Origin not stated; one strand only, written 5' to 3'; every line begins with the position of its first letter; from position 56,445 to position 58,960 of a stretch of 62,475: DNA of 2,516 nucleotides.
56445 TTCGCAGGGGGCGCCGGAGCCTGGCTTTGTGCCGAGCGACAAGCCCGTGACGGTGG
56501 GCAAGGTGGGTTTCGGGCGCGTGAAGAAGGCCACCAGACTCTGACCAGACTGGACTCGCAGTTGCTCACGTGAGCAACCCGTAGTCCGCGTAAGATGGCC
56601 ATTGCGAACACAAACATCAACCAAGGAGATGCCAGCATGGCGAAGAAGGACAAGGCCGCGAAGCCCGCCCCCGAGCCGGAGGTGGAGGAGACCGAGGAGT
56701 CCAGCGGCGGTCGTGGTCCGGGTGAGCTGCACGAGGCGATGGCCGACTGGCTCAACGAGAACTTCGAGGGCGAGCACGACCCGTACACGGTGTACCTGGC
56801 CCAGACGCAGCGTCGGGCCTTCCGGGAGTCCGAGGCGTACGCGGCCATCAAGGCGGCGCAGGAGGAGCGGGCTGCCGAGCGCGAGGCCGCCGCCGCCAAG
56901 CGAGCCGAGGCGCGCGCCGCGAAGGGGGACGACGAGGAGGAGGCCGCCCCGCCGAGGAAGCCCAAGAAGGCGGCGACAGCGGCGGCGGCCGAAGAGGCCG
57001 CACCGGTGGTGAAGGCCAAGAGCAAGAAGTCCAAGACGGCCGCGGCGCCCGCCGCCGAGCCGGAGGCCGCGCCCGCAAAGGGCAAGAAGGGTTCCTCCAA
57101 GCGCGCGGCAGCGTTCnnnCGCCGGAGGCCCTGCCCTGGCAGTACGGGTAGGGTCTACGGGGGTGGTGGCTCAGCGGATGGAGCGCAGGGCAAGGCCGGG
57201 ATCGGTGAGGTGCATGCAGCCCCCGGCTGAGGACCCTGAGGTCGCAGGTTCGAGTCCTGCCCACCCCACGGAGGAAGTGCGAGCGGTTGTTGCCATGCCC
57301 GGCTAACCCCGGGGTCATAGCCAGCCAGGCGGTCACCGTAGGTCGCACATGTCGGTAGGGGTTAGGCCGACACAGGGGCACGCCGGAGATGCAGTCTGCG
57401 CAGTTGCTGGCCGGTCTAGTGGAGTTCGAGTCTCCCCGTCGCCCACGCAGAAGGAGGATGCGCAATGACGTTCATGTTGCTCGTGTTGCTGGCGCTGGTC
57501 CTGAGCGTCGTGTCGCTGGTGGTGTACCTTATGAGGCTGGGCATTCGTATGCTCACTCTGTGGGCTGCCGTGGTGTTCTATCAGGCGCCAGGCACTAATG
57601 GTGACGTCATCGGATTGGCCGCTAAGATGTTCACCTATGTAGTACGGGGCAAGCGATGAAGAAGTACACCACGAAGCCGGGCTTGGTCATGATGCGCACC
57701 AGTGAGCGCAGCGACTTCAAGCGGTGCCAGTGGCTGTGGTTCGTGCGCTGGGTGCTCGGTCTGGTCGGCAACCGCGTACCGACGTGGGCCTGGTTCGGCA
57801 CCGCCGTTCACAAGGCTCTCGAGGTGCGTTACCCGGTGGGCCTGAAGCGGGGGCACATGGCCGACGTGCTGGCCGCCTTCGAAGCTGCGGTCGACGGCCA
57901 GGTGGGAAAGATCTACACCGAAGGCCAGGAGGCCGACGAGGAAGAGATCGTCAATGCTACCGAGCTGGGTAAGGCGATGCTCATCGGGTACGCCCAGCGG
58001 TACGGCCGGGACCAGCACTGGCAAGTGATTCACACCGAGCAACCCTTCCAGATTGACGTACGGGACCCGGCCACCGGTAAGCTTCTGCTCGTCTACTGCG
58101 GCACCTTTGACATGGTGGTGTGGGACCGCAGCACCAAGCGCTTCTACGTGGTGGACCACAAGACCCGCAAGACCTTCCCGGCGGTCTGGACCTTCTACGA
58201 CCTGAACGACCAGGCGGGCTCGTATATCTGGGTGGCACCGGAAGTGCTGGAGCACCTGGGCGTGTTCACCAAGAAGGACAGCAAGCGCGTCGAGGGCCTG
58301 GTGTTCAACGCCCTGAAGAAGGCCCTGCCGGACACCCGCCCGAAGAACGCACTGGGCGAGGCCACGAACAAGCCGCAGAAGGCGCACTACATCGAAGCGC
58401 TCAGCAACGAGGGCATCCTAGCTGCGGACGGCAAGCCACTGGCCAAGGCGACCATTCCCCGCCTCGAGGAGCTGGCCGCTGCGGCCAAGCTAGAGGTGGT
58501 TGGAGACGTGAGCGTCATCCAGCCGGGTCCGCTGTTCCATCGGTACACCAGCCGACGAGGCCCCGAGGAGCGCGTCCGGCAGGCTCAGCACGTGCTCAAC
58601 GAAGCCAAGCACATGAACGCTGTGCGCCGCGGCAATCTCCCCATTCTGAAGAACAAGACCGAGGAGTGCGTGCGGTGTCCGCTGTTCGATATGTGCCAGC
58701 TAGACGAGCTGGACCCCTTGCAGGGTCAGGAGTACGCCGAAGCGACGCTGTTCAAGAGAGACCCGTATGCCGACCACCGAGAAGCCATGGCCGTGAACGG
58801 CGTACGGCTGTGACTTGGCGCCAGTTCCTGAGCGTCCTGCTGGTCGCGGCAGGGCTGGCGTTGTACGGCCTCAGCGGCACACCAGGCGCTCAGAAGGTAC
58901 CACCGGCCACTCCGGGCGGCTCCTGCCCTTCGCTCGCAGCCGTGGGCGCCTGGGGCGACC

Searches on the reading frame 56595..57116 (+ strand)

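Call 47: search_protein_families(library=phrogs, proteins=[window:56595-57116:+], max_evalue=0.01)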
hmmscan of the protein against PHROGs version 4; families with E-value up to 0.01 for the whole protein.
window:56595-57116:+ (174 aa): 2 families
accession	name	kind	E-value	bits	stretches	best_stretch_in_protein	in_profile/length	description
phrog_34140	-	unknown function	0.0032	18.5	1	41-162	21-153/196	-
phrog_20596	-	unknown function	0.0059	17.7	1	39-159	16-131/211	-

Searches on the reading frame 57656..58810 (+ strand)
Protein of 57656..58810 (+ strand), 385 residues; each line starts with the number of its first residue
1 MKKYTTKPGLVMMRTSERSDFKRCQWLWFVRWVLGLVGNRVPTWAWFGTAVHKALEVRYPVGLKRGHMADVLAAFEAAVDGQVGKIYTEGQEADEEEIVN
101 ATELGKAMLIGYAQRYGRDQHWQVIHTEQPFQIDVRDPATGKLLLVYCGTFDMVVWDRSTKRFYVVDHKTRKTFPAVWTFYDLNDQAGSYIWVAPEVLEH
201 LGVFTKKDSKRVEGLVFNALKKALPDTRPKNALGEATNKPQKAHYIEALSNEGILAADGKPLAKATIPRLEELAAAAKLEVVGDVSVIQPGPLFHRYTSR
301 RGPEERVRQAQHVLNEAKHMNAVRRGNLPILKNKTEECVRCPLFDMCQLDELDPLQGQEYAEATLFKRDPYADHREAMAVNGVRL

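Call 47: search_protein_families(library=phrogs, proteins=[window:57656-58810:+], max_evalue=0.01)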
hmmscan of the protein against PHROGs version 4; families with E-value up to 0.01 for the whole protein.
window:57656-58810:+ (385 aa): 2 families
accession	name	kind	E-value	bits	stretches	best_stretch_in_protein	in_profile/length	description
phrog_1218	-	DNA, RNA and nucleotide metabolism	9.6e-82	276.1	1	5-377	2-358/364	exonuclease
phrog_69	-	DNA, RNA and nucleotide metabolism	9.8e-08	32.4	1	18-196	95-249/501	exonuclease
